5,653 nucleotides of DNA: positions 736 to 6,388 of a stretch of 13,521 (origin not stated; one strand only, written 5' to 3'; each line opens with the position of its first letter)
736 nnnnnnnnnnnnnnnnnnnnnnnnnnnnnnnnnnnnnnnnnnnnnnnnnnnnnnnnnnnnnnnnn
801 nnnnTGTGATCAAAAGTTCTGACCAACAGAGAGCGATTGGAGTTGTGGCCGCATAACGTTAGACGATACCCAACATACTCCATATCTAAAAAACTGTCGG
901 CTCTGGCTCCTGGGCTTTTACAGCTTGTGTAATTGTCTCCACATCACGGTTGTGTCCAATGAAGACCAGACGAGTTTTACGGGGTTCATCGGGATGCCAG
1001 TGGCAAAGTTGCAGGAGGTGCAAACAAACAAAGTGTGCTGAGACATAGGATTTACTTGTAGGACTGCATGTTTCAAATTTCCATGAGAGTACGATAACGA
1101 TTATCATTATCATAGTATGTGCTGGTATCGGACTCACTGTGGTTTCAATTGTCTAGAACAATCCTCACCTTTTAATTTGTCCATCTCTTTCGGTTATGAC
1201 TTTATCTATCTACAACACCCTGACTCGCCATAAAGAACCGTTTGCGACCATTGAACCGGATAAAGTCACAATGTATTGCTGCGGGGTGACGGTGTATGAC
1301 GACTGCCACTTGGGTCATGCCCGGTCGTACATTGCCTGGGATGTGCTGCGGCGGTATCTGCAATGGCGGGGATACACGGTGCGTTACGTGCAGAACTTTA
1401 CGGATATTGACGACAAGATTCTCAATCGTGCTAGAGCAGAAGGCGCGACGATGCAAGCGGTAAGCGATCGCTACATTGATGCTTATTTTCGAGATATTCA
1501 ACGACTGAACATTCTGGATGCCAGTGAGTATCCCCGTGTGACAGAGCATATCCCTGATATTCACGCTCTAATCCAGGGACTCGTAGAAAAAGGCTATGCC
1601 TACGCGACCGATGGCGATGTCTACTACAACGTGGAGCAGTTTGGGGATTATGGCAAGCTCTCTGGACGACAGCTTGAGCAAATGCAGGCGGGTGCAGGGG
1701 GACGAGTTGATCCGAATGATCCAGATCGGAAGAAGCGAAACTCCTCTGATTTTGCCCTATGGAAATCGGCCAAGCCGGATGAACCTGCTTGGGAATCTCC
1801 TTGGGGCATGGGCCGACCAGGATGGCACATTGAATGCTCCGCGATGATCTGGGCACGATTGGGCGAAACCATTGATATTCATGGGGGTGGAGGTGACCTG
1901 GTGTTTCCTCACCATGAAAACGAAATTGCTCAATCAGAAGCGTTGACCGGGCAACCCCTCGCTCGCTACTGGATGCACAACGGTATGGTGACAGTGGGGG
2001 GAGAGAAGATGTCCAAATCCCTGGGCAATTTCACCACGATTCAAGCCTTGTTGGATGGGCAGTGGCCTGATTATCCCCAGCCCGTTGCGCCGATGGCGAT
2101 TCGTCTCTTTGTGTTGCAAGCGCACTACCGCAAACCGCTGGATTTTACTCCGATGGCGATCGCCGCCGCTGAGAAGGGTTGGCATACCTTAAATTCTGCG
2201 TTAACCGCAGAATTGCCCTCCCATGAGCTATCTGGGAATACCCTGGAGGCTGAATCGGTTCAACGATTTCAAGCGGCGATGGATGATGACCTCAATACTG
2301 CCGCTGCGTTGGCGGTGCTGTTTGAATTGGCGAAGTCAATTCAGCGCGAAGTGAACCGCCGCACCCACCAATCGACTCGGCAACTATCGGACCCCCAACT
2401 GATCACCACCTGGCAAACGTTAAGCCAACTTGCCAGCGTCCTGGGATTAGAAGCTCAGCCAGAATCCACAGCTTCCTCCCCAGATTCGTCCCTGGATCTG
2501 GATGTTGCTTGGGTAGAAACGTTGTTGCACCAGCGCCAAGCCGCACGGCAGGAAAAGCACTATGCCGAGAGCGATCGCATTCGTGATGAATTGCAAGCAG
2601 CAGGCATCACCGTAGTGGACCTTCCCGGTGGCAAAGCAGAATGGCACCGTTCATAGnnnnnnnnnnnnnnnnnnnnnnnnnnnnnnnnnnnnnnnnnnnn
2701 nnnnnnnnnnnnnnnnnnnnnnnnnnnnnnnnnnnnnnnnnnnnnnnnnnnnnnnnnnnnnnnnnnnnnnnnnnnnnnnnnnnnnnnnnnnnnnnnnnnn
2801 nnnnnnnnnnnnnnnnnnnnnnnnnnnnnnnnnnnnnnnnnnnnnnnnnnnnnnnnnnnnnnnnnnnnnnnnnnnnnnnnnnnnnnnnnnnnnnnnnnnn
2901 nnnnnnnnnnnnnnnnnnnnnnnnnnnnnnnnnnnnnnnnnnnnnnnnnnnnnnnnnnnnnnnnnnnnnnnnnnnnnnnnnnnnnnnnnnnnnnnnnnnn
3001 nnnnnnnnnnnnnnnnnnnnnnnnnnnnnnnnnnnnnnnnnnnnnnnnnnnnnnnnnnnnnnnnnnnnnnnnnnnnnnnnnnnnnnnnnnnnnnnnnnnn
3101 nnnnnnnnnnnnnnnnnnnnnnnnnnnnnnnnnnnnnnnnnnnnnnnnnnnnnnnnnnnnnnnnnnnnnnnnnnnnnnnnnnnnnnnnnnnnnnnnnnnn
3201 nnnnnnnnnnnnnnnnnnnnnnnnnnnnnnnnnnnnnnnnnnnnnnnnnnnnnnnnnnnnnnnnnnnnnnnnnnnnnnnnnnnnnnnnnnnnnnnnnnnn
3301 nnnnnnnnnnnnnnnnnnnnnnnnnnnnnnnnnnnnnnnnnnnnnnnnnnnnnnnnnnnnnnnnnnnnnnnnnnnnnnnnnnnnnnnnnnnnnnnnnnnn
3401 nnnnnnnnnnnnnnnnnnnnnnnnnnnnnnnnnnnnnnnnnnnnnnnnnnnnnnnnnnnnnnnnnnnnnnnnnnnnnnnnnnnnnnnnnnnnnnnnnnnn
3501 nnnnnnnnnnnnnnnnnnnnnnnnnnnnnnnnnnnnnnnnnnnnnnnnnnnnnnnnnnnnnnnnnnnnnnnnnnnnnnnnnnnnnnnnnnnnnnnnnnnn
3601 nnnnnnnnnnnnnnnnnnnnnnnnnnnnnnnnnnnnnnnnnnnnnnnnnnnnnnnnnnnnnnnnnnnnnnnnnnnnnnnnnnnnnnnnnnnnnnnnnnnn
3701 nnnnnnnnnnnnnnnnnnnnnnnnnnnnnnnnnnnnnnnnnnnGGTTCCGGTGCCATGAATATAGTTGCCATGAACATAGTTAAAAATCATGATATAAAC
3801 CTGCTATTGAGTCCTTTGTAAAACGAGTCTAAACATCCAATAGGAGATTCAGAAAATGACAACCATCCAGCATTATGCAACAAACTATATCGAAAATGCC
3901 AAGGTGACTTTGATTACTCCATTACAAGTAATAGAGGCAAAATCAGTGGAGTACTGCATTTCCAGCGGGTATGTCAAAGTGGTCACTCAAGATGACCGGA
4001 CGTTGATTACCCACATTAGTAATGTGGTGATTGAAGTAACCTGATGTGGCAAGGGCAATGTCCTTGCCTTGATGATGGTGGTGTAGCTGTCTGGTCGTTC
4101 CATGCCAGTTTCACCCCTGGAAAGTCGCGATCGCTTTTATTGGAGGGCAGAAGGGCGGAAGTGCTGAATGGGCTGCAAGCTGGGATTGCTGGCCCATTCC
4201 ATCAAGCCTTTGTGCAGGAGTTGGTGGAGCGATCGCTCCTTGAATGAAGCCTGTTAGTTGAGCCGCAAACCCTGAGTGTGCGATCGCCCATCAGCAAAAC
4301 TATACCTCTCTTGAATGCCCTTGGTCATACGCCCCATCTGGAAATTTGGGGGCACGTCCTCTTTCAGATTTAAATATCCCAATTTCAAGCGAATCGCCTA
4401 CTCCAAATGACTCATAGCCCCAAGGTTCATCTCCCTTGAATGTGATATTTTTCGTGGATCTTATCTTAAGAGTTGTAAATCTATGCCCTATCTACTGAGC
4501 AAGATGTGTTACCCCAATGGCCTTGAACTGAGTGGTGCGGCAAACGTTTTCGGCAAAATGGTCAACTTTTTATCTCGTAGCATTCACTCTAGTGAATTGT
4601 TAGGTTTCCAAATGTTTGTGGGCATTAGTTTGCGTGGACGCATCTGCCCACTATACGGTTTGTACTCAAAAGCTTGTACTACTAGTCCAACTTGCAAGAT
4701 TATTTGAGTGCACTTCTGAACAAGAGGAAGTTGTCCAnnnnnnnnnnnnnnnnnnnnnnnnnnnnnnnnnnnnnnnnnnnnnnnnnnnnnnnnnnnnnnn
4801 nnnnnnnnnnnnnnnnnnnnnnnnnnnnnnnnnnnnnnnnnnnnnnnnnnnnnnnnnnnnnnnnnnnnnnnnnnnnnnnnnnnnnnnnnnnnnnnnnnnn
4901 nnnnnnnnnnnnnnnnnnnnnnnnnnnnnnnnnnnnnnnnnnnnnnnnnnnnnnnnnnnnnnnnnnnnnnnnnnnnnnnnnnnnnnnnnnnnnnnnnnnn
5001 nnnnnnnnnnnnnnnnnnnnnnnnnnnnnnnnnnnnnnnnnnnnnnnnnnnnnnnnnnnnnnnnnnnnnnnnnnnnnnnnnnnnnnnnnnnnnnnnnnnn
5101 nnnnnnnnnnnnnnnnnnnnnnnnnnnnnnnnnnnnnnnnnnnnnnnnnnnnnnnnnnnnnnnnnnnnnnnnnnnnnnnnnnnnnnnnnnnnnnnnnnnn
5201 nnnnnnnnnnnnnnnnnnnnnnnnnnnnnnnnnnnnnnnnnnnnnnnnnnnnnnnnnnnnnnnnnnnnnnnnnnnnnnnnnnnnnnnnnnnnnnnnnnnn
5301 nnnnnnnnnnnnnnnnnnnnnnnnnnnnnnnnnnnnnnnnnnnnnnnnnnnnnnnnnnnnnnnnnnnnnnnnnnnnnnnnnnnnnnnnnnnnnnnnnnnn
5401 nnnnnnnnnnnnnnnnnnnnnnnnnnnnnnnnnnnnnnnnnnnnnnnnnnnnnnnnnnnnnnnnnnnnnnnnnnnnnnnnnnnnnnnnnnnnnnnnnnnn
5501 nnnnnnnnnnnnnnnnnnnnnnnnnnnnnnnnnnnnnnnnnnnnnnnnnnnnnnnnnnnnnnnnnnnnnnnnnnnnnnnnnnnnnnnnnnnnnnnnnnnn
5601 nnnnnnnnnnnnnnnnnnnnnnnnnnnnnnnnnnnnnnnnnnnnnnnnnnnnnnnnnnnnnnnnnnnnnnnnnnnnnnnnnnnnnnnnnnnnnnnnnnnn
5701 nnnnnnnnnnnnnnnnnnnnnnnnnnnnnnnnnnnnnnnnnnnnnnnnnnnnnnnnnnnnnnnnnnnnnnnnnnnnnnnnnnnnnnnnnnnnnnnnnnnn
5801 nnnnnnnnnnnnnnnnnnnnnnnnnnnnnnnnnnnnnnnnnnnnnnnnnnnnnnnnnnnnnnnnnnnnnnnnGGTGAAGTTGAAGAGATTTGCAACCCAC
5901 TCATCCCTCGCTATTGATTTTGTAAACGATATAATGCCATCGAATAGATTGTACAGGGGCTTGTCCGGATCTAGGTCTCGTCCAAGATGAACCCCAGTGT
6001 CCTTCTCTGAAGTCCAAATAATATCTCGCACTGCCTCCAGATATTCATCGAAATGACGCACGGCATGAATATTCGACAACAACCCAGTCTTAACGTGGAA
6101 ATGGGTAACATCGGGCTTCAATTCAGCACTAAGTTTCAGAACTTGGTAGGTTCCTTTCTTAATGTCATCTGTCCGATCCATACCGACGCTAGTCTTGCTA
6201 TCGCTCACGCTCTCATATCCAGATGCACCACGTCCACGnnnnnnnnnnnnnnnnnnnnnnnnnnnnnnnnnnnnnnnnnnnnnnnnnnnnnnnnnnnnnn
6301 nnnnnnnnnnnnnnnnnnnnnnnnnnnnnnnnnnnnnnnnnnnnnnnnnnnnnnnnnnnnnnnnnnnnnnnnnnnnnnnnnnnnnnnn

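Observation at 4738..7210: Overlapping two-gene cassette: a 411-aa protein I cannot place in any family plus a permuted m5C methyltransferase, a candidate novel restriction-modification or methylation-linked defence system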

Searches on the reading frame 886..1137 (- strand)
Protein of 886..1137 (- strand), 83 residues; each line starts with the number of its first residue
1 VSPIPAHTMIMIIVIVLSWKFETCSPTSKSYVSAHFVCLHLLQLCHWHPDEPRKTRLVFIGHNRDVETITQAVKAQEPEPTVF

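Call 45: search_protein_families(library=pfam, proteins=[window:886-1137:-], max_evalue=0.001)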
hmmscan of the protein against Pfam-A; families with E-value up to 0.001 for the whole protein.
window:886-1137:- (83 aa): 1 family
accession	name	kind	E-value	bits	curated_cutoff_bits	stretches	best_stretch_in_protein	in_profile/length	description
PF07683.19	CobW_C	-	0.00011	22.4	22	1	46-75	62-92/94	Cobalamin synthesis protein cobW C-terminal domain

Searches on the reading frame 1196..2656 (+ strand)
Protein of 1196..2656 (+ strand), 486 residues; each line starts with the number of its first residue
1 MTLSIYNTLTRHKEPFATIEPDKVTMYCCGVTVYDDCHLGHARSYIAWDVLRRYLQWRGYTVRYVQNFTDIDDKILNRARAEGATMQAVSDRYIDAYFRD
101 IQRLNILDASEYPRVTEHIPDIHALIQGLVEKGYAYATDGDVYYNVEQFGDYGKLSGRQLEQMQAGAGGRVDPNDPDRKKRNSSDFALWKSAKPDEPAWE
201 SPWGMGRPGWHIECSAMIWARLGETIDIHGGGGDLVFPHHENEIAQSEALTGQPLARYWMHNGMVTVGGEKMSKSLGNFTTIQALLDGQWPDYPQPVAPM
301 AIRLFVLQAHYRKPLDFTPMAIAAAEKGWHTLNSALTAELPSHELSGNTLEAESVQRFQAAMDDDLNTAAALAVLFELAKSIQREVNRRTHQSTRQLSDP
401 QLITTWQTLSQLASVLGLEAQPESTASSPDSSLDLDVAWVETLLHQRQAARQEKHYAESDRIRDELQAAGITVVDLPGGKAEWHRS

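Call 45: search_protein_families(library=pfam, proteins=[window:1196-2656:+], max_evalue=0.001)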
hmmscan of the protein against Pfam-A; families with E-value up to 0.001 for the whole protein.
window:1196-2656:+ (486 aa): 5 families
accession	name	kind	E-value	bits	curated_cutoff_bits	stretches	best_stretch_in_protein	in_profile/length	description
PF01406.26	tRNA-synt_1e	-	5.5e-132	440.1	27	1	16-326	2-300/301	tRNA synthetases class I (C) catalytic domain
PF09190.17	DALR_2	-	1.7e-16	61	22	1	357-418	1-55/57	DALR domain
PF09334.17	tRNA-synt_1g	-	8e-12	45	20.1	1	35-147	12-125/391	tRNA synthetases class I (M)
PF23493.1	CysS_C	-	7.2e-09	36.1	23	1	440-476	8-44/51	Cysteinyl-tRNA ligase anticodon binding domain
PF00133.28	tRNA-synt_1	-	0.00041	19.7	22.7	0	230-313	333-409/414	tRNA synthetases class I (I, L, M and V)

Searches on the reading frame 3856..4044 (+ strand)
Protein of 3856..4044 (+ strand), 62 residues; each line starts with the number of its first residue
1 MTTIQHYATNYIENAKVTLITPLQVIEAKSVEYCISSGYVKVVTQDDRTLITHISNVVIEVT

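Call 5: search_protein_families(library=pfam, proteins=[window:3856-4044:+], max_evalue=0.1)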
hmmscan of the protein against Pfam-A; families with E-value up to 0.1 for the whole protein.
window:3856-4044:+ (62 aa): 1 family
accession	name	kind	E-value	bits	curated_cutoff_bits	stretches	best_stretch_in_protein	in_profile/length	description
PF11730.13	DUF3297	-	0.076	13.4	27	1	31-45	35-49/71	Protein of unknown function (DUF3297)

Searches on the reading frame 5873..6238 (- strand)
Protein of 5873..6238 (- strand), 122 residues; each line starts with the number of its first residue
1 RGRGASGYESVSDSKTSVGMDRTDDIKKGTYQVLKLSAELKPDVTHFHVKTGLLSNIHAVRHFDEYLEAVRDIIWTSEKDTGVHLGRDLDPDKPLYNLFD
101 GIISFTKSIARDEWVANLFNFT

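Call 62: search_protein_representatives(protein=window:5873-6238:-)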
Query: 122 residues. Proteins with E-value up to 0.001 (for the whole library): 129; up to 1e-10: 84; up to 1e-30: 21. The best 129 are listed.
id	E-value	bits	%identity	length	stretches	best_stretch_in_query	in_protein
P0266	1.1e-40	154.5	64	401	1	3-121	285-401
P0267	1.4e-37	144.6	56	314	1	4-121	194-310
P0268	1.8e-37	144.3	61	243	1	3-121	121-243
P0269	2.1e-37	144.0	55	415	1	4-122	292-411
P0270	3.1e-36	140.3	55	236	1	2-120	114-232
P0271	5.4e-36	139.5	61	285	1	5-121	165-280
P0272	1.1e-35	138.4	55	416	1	4-121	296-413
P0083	1.9e-35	137.7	57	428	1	5-121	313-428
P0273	2.5e-35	137.3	52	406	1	3-121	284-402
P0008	2.7e-34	134.0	56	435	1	5-121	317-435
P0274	5.9e-34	132.9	59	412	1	1-121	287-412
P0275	6.6e-34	132.7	57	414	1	7-117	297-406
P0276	1.2e-33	131.9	63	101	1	20-120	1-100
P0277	3.0e-33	130.6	50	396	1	2-121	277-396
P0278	4.4e-33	130.0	53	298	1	6-117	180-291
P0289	1.2e-26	109.3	53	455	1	4-119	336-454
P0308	5.9e-20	87.7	45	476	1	9-120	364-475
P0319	1.4e-15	73.5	40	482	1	9-112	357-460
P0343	1.8e-11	60.3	34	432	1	10-115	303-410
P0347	7.5e-11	58.3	36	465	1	9-121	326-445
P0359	1.4e-08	51.0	36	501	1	10-108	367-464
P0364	6.6e-07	45.6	32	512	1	9-119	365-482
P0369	2.3e-06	43.8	28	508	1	9-117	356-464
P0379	3.0e-05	40.2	33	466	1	11-121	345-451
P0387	4.1e-04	36.6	31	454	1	6-121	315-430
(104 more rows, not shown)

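Call 63: search_protein_families(library=padloc, proteins=[P0289, P0308, P0319, P0347, P0359, P0364, P0369, P0379, P0387, P0343], max_evalue=0.001)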
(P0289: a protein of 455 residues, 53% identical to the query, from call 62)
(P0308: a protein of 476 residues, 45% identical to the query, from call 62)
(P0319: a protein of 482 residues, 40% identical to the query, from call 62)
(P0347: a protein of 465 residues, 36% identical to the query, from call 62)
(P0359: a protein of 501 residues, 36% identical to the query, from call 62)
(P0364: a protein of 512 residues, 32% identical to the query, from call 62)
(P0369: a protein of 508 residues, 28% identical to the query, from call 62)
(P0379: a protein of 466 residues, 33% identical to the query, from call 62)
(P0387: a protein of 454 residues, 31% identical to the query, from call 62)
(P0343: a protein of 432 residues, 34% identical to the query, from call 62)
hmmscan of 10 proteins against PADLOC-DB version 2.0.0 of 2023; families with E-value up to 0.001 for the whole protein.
P0289 (455 aa): 2 families
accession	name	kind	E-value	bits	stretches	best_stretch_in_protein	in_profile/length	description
PDLC03440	REase_II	-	6.8e-76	254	1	81-454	48-415/417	Type II restriction enzyme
PDLC03413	REase_II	-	2e-19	67.7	1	82-454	76-423/455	Type II restriction enzyme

P0308 (476 aa): 2 families
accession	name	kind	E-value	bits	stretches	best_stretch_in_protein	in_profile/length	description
PDLC03440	REase_II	-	2.1e-61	206.3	1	90-475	29-416/417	Type II restriction enzyme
PDLC03413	REase_II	-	1.8e-21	74.4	1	110-475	76-424/455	Type II restriction enzyme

P0319 (482 aa): 2 families
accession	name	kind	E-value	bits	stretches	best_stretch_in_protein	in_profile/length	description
PDLC03413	REase_II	-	4.3e-44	149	1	97-478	76-432/455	Type II restriction enzyme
PDLC03440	REase_II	-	1.2e-37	128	2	337-459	277-407/417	Type II restriction enzyme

P0347 (465 aa): 2 families
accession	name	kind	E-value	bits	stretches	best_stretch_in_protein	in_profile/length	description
PDLC03413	REase_II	-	8.9e-137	454.6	1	8-464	3-444/455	Type II restriction enzyme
PDLC03440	REase_II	-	3.2e-23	80.5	2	301-445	284-417/417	Type II restriction enzyme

P0359 (501 aa): 2 families
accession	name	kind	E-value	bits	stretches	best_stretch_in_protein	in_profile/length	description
PDLC03413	REase_II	-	1.7e-60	203.1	1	162-483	112-431/455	Type II restriction enzyme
PDLC03440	REase_II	-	1.2e-20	72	2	368-472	307-412/417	Type II restriction enzyme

P0364 (512 aa): 2 families
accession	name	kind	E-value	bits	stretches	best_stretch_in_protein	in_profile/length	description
PDLC03413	REase_II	-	1.6e-69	232.9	1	49-504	15-445/455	Type II restriction enzyme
PDLC03440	REase_II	-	1.6e-21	74.8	2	357-481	298-414/417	Type II restriction enzyme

P0369 (508 aa): 2 families
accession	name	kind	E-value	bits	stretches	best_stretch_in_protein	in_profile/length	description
PDLC03413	REase_II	-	5.9e-105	349.7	1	48-488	12-445/455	Type II restriction enzyme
PDLC03440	REase_II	-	1.8e-18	64.8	2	358-456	307-405/417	Type II restriction enzyme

P0379 (466 aa): 2 families
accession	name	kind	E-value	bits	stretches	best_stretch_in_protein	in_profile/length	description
PDLC03413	REase_II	-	6.9e-16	56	1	165-452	140-426/455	Type II restriction enzyme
PDLC03440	REase_II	-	5.3e-13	46.8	1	217-449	157-415/417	Type II restriction enzyme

P0387 (454 aa): 2 families
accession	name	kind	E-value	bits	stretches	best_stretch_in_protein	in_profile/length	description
PDLC03413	REase_II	-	3.6e-36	122.9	1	78-418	77-413/455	Type II restriction enzyme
PDLC03440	REase_II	-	1.5e-26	91.4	2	58-226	27-177/417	Type II restriction enzyme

P0343 (432 aa): 2 families
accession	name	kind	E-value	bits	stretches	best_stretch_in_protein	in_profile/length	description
PDLC03413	REase_II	-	7.9e-46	154.7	1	61-428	75-437/455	Type II restriction enzyme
PDLC03440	REase_II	-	1.1e-27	95.1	2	290-412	291-413/417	Type II restriction enzyme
